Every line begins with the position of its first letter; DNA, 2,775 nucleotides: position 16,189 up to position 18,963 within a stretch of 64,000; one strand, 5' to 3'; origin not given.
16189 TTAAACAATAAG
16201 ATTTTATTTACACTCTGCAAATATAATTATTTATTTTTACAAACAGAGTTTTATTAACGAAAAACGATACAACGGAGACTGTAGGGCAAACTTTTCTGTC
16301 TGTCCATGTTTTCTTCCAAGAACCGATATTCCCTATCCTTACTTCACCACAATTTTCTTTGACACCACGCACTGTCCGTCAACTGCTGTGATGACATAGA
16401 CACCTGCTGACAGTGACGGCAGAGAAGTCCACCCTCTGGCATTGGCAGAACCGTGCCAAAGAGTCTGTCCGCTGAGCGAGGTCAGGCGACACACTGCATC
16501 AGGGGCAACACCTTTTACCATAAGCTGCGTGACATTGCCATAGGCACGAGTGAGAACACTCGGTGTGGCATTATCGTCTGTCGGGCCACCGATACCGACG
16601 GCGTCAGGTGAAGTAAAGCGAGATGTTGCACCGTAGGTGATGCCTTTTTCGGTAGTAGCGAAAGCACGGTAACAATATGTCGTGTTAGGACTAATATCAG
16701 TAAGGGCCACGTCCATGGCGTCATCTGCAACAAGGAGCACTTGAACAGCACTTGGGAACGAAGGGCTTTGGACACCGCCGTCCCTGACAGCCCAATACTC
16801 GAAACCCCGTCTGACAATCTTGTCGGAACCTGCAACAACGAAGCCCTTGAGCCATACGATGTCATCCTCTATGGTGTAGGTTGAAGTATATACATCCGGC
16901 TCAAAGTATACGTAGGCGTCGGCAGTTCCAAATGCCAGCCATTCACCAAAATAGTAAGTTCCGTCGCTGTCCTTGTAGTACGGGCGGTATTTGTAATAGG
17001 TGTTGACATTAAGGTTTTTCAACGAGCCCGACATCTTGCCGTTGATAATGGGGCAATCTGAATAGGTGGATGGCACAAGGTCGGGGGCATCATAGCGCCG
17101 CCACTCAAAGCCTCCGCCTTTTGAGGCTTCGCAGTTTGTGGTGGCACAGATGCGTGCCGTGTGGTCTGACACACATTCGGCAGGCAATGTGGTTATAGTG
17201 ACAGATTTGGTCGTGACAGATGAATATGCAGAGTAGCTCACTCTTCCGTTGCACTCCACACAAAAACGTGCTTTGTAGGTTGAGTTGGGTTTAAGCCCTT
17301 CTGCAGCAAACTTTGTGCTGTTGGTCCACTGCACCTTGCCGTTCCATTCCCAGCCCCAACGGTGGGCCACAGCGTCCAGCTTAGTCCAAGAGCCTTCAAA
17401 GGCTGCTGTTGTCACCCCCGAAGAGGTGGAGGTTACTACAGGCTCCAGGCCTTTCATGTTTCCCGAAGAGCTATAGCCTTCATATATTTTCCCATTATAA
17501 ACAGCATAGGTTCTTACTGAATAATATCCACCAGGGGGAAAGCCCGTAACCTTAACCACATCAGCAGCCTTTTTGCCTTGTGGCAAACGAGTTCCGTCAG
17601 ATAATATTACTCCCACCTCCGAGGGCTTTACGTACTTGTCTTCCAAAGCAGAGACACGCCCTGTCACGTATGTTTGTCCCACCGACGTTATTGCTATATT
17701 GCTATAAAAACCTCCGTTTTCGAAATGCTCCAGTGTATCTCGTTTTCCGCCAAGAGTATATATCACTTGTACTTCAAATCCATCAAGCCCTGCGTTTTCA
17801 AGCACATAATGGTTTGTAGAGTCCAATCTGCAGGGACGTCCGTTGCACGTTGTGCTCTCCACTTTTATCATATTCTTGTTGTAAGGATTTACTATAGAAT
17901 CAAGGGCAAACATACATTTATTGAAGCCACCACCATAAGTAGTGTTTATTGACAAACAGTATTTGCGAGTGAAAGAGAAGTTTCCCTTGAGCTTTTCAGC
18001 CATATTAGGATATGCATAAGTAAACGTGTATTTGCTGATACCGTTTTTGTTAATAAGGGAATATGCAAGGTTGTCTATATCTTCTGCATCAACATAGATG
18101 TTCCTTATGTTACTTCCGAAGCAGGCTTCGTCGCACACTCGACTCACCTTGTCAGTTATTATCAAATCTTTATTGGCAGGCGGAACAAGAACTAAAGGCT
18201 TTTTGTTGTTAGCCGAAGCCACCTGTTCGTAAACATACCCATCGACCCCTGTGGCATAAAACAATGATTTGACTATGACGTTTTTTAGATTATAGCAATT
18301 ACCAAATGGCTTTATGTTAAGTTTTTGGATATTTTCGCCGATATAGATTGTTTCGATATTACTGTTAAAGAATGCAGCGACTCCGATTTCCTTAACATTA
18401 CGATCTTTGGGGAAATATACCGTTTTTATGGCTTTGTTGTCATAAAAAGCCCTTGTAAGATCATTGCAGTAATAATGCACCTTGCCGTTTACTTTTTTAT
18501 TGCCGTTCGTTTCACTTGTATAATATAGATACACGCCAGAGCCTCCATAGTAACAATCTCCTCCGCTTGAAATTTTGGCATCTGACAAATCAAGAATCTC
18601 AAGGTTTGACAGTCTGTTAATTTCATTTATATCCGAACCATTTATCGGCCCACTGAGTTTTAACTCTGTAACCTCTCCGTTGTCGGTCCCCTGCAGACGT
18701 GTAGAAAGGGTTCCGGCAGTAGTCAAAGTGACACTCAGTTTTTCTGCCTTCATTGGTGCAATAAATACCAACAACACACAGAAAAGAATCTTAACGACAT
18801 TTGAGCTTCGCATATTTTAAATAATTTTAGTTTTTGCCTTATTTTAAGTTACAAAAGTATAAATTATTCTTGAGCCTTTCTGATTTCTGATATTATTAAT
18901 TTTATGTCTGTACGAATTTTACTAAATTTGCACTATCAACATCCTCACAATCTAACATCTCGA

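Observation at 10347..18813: AT-rich accessory locus: T9SS LRR surface protein, duplicated [Gly-rich small protein + tandem-domain lipoprotein] cassette and a GT::LanC-like fusion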

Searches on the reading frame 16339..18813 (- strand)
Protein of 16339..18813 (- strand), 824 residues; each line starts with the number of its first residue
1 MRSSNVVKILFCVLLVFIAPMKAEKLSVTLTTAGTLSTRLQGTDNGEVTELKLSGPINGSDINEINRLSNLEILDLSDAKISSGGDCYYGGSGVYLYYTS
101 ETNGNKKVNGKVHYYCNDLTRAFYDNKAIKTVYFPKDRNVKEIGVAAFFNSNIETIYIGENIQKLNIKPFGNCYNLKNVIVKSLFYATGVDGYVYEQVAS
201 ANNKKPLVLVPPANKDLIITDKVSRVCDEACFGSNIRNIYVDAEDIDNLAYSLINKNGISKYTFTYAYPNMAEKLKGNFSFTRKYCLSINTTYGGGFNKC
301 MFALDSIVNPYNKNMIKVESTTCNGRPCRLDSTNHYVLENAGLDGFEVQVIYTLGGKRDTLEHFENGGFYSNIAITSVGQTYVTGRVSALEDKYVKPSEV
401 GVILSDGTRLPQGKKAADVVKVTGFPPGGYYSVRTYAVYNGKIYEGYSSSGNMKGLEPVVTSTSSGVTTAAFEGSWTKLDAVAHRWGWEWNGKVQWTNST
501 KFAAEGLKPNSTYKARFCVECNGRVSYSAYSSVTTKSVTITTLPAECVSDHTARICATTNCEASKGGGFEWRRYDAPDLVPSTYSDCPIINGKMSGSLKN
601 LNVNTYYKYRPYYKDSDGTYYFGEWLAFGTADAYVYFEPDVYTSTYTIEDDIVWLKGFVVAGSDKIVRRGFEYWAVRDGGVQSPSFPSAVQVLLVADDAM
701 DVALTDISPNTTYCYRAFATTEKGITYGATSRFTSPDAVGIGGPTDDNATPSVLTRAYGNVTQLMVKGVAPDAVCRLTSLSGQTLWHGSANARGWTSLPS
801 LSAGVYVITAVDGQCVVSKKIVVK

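Call 3: search_protein_families(library=pfam, proteins=[window:16339-18813:-], max_evalue=0.1)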
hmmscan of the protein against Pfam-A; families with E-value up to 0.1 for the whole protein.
window:16339-18813:- (824 aa): 3 families
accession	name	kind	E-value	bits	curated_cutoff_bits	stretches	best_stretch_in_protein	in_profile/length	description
PF13306.12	LRR_5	-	2.9e-08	34.1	27.7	1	121-183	28-88/127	BspA type Leucine rich repeat region (6 copies)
PF00041.27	fn3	-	0.0086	16.7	25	0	491-522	40-71/84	Fibronectin type III domain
PF16656.11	Pur_ac_phosph_N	-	0.0097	16.9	30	0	701-733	62-91/93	Purple acid Phosphatase, N-terminal domain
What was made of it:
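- Checked: The LRR protein (16339-18813) matches LRR_5 at 34.1 bits (call 3).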

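Call 4: search_protein_families(library=ncbifam, proteins=[window:16339-18813:-], max_evalue=0.1)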
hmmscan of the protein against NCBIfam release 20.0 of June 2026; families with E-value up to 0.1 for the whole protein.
window:16339-18813:- (824 aa): 1 family
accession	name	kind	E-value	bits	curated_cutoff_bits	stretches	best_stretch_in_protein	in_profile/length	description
TIGR04183.1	Por_Secre_tail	domain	8.6e-07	28.9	23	1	770-824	18-72/72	T9SS type A sorting domain-containing protein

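Call 7: search_protein_families(library=padloc, proteins=[window:16339-18813:-], max_evalue=0.1)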
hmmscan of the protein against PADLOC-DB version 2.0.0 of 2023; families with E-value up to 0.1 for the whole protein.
window:16339-18813:- (824 aa): 0 families
